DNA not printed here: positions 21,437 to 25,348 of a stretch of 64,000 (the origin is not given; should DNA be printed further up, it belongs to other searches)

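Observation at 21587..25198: CHAP amidase, C-type lectin and Coh-Doc-Coh-Doc in one protein: a candidate cohesin/dockerin-assembled cell-wall-lytic module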

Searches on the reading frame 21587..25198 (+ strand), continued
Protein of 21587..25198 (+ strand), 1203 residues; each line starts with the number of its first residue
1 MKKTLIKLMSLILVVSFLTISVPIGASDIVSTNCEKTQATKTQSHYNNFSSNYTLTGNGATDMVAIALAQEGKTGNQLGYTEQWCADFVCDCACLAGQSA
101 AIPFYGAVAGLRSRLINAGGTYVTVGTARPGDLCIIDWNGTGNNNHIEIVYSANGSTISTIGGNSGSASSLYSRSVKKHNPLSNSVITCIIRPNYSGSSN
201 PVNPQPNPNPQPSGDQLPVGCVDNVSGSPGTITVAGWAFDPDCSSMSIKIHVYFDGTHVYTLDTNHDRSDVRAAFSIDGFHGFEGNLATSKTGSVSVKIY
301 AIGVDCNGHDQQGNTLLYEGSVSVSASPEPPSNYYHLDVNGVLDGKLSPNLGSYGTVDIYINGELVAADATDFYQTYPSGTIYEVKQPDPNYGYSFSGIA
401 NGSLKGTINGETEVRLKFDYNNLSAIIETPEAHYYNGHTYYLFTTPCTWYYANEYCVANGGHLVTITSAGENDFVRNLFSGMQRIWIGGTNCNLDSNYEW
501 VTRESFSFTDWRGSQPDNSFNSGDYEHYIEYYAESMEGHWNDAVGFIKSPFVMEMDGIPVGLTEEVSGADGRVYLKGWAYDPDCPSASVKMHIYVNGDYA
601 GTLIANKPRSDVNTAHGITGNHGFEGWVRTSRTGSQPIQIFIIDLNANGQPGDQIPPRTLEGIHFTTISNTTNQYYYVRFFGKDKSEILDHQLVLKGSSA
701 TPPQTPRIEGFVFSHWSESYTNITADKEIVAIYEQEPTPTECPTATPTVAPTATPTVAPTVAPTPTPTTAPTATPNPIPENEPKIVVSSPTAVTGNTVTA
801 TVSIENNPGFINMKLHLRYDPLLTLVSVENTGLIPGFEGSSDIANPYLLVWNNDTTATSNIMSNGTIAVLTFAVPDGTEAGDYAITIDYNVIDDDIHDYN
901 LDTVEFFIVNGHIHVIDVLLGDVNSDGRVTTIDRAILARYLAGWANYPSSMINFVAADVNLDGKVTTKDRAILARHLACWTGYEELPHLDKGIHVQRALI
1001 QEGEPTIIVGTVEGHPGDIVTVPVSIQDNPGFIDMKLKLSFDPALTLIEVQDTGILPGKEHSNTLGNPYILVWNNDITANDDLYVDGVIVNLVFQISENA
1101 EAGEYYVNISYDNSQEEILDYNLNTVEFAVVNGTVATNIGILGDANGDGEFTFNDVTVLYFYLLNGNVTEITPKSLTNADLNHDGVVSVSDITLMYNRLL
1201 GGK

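Call 31: search_protein_families(library=pfam, proteins=[P0002, P0003, P0004, P0009, P0015, P0017], max_evalue=0.01)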
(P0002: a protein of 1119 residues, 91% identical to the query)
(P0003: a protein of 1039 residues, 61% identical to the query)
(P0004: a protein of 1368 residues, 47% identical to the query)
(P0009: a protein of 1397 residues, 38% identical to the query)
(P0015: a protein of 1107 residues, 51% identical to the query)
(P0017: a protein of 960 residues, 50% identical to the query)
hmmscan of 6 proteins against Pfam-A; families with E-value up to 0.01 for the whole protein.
P0002 (1119 aa): 4 families
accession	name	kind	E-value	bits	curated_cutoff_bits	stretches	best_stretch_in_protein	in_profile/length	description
PF00404.24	Dockerin_1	-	7.9e-24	84.1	22.9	2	836-893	1-56/57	Dockerin type I domain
PF00963.24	Cohesin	-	1e-21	78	24.1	2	922-1026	2-115/139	Cohesin domain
PF00059.27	Lectin_C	-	6.8e-10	40.1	22.6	1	355-459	3-103/107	Lectin C-type domain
PF06458.18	MucBP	-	0.0066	17.6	23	0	1021-1078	22-62/63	MucBP domain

P0003 (1039 aa): 3 families
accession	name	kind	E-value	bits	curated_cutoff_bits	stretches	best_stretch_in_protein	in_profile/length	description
PF00963.24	Cohesin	-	1.9e-19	70.7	24.1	2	773-876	2-114/139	Cohesin domain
PF00404.24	Dockerin_1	-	1e-10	42.1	22.9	1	690-746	2-56/57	Dockerin type I domain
PF01835.25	MG2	-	0.00089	20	32.8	0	855-886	59-90/96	MG2 domain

P0004 (1368 aa): 11 families
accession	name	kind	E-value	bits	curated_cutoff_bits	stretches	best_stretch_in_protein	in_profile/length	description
PF09479.16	Flg_new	-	1.2e-44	150.7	27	5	456-498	1-41/65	Listeria-Bacteroides repeat domain (List_Bact_rpt)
PF00404.24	Dockerin_1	-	2.2e-23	82.6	22.9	2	1026-1082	2-56/57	Dockerin type I domain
PF00963.24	Cohesin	-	3e-19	70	24.1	2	890-996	2-118/139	Cohesin domain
PF00059.27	Lectin_C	-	3.1e-15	57.3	22.6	1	691-796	2-104/107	Lectin C-type domain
PF01471.23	PG_binding_1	-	2.3e-12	47.3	23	1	244-299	1-57/57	Putative peptidoglycan binding domain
PF05257.22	CHAP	-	5.3e-08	33.7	26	1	90-175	5-81/81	CHAP domain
PF18998.6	Flg_new_2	-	4.6e-05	23.8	23.6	0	813-854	9-49/73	Divergent InlB B-repeat domain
PF01835.25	MG2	-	4.7e-05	24.1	32.8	0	1190-1225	56-91/96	MG2 domain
PF09374.15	PG_binding_3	-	0.0004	21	24.6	0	247-277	2-32/76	Predicted Peptidoglycan domain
PF21817.3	CapR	-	0.00049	20.7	24.2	0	426-447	13-33/67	CapR homology domain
PF19225.6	Spo16_N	-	0.0024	18.3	27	0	548-578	59-87/118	Spo16 protein, N-terminal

P0009 (1397 aa): 7 families
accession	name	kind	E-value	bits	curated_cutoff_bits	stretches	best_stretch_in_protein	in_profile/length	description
PF00059.27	Lectin_C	-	1e-30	107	22.6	2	629-735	2-107/107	Lectin C-type domain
PF00963.24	Cohesin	-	1.6e-17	64.4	24.1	2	966-1091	3-139/139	Cohesin domain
PF05257.22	CHAP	-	2.2e-14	54.1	26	1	224-306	4-80/81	CHAP domain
PF00404.24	Dockerin_1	-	5.8e-14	52.5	22.9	1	1096-1149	1-56/57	Dockerin type I domain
PF01471.23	PG_binding_1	-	7.5e-09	36.1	23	1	362-415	2-55/57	Putative peptidoglycan binding domain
PF19190.6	BACON_2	-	0.0074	16.6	25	0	415-449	30-67/94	Viral BACON domain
PF00193.23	Xlink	-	0.0097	16.6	27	0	852-898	12-57/92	Extracellular link domain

P0015 (1107 aa): 4 families
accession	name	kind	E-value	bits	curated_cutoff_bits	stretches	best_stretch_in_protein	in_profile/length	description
PF00395.25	SLH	-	3.3e-32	110.6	20.8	3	996-1037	1-42/44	S-layer homology domain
PF00404.24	Dockerin_1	-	1.4e-12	48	22.9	1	735-789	2-56/57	Dockerin type I domain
PF00963.24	Cohesin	-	1.6e-11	45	24.1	2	821-907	11-108/139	Cohesin domain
PF05257.22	CHAP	-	3.6e-09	37.4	26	1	73-157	5-81/81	CHAP domain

P0017 (960 aa): 6 families
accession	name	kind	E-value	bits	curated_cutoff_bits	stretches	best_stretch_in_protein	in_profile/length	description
PF14200.12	RicinB_lectin_2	-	5.2e-28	98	25.6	3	402-492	1-89/89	Ricin-type beta-trefoil lectin domain-like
PF00404.24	Dockerin_1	-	8.9e-10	39.1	22.9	1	899-952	1-56/57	Dockerin type I domain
PF00963.24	Cohesin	-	2.4e-08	34.7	24.1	1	768-869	2-114/139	Cohesin domain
PF08239.17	SH3_3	-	6e-08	33.2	27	1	202-250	3-53/54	Bacterial SH3 domain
PF05257.22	CHAP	-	8.9e-07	29.8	26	1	69-148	6-81/81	CHAP domain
PF06347.19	SH3_4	-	0.00013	22.1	24.1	1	201-244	4-48/56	Bacterial SH3 domain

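Call 53: find_encoding_contigs(protein=P0002, flank=8000, max_places=3)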
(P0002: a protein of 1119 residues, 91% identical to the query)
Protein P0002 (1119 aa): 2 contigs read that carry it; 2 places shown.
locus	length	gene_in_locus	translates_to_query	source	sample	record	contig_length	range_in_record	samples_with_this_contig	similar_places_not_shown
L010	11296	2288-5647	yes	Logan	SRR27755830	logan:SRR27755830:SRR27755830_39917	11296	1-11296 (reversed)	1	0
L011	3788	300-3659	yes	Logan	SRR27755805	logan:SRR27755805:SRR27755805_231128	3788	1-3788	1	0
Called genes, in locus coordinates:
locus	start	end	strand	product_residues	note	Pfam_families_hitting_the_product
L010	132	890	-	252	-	-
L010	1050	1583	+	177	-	PF00440:TetR_N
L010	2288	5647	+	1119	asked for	PF00059:Lectin_C, PF00963:Cohesin, PF00404:Dockerin_1, PF00963:Cohesin, PF00404:Dockerin_1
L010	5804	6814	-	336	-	PF05343:Peptidase_M42, PF01546:Peptidase_M20, PF04389:Peptidase_M28 (weak)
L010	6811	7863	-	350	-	PF05343:Peptidase_M42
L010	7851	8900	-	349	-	PF05343:Peptidase_M42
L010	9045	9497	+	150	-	PF20935:DUF6847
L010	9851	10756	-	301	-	PF11193:DUF2812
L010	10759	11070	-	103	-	PF03551:PadR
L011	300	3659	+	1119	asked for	PF00059:Lectin_C, PF00963:Cohesin, PF00404:Dockerin_1, PF00963:Cohesin, PF00404:Dockerin_1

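Call 54: find_encoding_contigs(protein=P0004, flank=10000, max_places=3)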
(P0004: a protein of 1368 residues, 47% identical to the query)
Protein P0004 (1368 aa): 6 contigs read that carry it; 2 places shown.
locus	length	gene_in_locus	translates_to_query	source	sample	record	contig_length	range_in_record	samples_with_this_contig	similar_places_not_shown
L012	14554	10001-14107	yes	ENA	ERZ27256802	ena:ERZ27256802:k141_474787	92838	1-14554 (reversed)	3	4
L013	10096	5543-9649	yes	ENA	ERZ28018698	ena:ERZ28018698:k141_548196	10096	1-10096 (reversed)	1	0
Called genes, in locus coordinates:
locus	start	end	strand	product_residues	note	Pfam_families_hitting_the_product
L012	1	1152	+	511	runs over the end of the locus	PF13476:AAA_23 (faint), PF25199:nSTAND_NTPase5 (faint), PF00005:ABC_tran, PF01935:DUF87 (faint), PF05729:NACHT (faint), PF13175:AAA_15 (faint), PF13191:AAA_16 (faint), PF00005:ABC_tran, +3 more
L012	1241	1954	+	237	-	PF00149:Metallophos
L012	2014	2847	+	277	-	PF13240:Zn_Ribbon_1 (faint), PF01027:Bax1-I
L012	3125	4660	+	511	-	PF13191:AAA_16 (weak)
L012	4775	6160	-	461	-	PF02127:Peptidase_M18, PF05343:Peptidase_M42 (faint)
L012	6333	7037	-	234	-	-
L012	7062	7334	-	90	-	-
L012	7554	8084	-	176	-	-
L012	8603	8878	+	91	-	PF13451:zf_Tbcl, PF23477:zf_Tbcl_2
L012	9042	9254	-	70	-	PF12844:HTH_19, PF13443:HTH_26 (weak), PF13560:HTH_31, PF01381:HTH_3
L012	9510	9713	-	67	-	PF13443:HTH_26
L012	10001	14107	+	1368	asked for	PF01471:PG_binding_1, PF09479:Flg_new, PF00059:Lectin_C, PF09479:Flg_new, PF00963:Cohesin, PF00404:Dockerin_1, PF00963:Cohesin, PF00404:Dockerin_1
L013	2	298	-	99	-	?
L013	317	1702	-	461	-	PF02127:Peptidase_M18, PF05343:Peptidase_M42 (faint)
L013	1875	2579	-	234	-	-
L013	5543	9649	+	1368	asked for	PF01471:PG_binding_1, PF09479:Flg_new, PF00059:Lectin_C, PF09479:Flg_new, PF00963:Cohesin, PF00404:Dockerin_1, PF00963:Cohesin, PF00404:Dockerin_1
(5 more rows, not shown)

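Call 60: find_encoding_contigs(protein=P0003, flank=8000, max_places=3)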
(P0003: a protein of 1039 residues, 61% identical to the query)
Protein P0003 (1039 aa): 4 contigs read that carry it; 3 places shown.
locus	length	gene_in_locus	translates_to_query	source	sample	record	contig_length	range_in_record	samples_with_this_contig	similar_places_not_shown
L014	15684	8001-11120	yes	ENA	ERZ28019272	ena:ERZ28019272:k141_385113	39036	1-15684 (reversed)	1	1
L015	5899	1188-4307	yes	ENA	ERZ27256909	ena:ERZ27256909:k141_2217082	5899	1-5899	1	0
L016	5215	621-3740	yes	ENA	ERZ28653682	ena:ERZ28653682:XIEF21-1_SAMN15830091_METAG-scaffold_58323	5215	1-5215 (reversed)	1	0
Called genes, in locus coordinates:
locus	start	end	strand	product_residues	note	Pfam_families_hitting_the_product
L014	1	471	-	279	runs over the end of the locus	-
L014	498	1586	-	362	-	-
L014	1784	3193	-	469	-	PF00990:GGDEF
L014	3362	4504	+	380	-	PF07136:DUF1385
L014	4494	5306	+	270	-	PF17827:PrmC_N, PF05175:MTS, PF13489:Methyltransf_23 (faint), PF06325:PrmA, PF13847:Methyltransf_31 (weak), PF13649:Methyltransf_25 (weak)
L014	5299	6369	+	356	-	PF03462:PCRF, PF00472:RF-1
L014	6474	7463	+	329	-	PF02729:OTCace_N, PF00185:OTCace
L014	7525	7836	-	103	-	PF01381:HTH_3 (weak), PF12844:HTH_19, PF13443:HTH_26 (weak)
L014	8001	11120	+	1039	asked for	PF00963:Cohesin, PF00404:Dockerin_1, PF00963:Cohesin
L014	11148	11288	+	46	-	-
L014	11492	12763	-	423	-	PF09903:DUF2130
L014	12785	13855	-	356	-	PF13391:HNH_2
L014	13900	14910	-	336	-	PF13280:WYL, PF25583:WCX (weak)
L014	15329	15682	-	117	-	?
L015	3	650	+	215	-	?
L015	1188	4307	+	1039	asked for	PF00963:Cohesin, PF00404:Dockerin_1, PF00963:Cohesin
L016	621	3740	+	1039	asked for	PF00963:Cohesin, PF00404:Dockerin_1, PF00963:Cohesin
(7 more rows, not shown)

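Call 92: search_dna_similar(query=window:21587-25198:+, collection=phages, mode=protein, max_rows=10)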
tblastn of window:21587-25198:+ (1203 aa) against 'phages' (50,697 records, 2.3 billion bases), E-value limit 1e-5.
Records with a match: 4; places in all: 4; records where one place covers at least 80% of the query: 0.
Best place of each record, by identity: <60% 4.
By first word of the organism name: Flavobacterium 4.
By host as written in the record: Flavobacterium sp. LMO8 4.
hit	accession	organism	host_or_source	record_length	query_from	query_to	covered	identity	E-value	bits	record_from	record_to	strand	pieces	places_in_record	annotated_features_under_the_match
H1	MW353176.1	Flavobacterium phage vB_FspM_immuto_3-5A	Flavobacterium sp. LMO8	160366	435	558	10%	37.6%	9e-11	73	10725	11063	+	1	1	lectin C-type domain-containing protein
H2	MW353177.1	Flavobacterium phage vB_FspM_immuto_13-6C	Flavobacterium sp. LMO8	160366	435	558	10%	37.6%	1e-10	73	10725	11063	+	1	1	lectin C-type domain-containing protein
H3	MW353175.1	Flavobacterium phage vB_FspM_immuto_2-6A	Flavobacterium sp. LMO8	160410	435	558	10%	37.6%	1e-10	73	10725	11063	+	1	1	lectin C-type domain-containing protein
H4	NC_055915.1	Flavobacterium phage vB_FspM_immuto_2-6A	Flavobacterium sp. LMO8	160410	435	558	10%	37.6%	1e-10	73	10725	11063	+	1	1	lectin C-type domain-containing protein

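Call 94: search_dna_similar(query=window:21587-25198:+, collection=plasmids, mode=protein, max_rows=12)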
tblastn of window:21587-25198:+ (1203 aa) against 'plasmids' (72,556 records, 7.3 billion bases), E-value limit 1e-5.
Records with a match: 12; places in all: 17; records where one place covers at least 80% of the query: 0.
Best place of each record, by identity: <60% 12.
By first word of the organism name: Curtobacterium 3; Clostridioides 3; Phaeobacter 2; Ruminococcus 1; Gloeothece 1; Nostoc 1; Salipiger 1.
By predicted mobility (MOB-suite, as given by PLSDB): non-mobilizable 8; mobilizable 2; conjugative 2.
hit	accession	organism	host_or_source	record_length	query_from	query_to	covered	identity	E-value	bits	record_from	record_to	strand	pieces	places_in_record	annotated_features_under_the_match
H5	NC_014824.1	Ruminococcus albus 7 = DSM 20455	-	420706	218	646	16%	41.1%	2e-16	163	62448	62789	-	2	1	RICIN domain-containing protein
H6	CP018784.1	Curtobacterium pusillum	Zea mays,cell culture,root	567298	215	647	17%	36.1%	2e-9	133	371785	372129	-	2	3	record has no annotation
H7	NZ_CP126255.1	Curtobacterium sp. MCSS17_016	-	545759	218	647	14%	41.0%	2e-10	146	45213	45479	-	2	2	S53 family peptidase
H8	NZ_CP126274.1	Curtobacterium sp. MCBD17_040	-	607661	218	647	15%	39.8%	3e-8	126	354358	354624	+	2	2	hypothetical protein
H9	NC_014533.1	Gloeothece verrucosa PCC 7822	fresh water in rice field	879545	400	595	16%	33.3%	5e-15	89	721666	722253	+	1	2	putative Ig domain-containing protein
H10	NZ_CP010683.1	Phaeobacter piscinae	cell culture,rotifer aquaculture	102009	333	532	17%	28.4%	4e-7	62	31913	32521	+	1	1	caspase family protein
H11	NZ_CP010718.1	Phaeobacter piscinae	cell culture,fish larvae aquaculture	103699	333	532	17%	28.4%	4e-7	62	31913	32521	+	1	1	caspase family protein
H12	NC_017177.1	Clostridioides difficile BI1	Homo sapiens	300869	409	542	11%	32.9%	5e-8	66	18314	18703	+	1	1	immunoglobulin-like domain-containing protein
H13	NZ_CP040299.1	Nostoc sp. TCL26-01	Leiosporoceros dussii,pure culture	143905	420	542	10%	34.6%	1e-6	61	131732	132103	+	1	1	Calx-beta domain-containing protein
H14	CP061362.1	Clostridioides sp. ES-W-0016-02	water,pond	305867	433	542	9%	35.3%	7e-8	65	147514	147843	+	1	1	none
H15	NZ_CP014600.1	Salipiger sp. CCB-MM3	mangrove soil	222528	418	542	10%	31.0%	2e-9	70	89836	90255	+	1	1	PD40 domain-containing protein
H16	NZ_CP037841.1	Clostridioides difficile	-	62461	433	542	9%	34.5%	1e-7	64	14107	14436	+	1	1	immunoglobulin-like domain-containing protein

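Call 98: search_protein_representatives(protein=window:21665-25195:+)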
Query: 1177 residues. Proteins with E-value up to 0.001 (for the whole library): 27966; up to 1e-10: 9266; up to 1e-30: 1035. The best 150 are listed.
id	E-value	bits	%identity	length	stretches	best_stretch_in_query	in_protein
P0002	0.0e+00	1873.4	93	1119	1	296-1177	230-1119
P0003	8.5e-282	954.4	60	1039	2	532-1111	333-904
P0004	1.1e-236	804.9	46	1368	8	647-1110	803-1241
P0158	1.9e-187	641.8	47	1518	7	649-1111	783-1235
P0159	3.2e-156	538.4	52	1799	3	639-1111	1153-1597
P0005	1.8e-150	519.4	43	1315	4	308-531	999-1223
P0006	2.6e-140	485.7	45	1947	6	307-531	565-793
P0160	6.5e-128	444.7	36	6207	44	641-708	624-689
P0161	2.0e-126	439.7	42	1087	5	734-1110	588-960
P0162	1.3e-124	433.7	42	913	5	736-1110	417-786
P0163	5.1e-124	431.8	38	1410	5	311-530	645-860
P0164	5.2e-124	431.8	38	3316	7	756-1110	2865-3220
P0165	4.2e-114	398.9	45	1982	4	742-1110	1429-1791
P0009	4.3e-114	398.9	37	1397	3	310-532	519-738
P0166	1.1e-110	387.6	38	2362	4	690-1110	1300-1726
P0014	2.2e-81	290.5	59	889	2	12-179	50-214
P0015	4.0e-80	286.4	42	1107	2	15-178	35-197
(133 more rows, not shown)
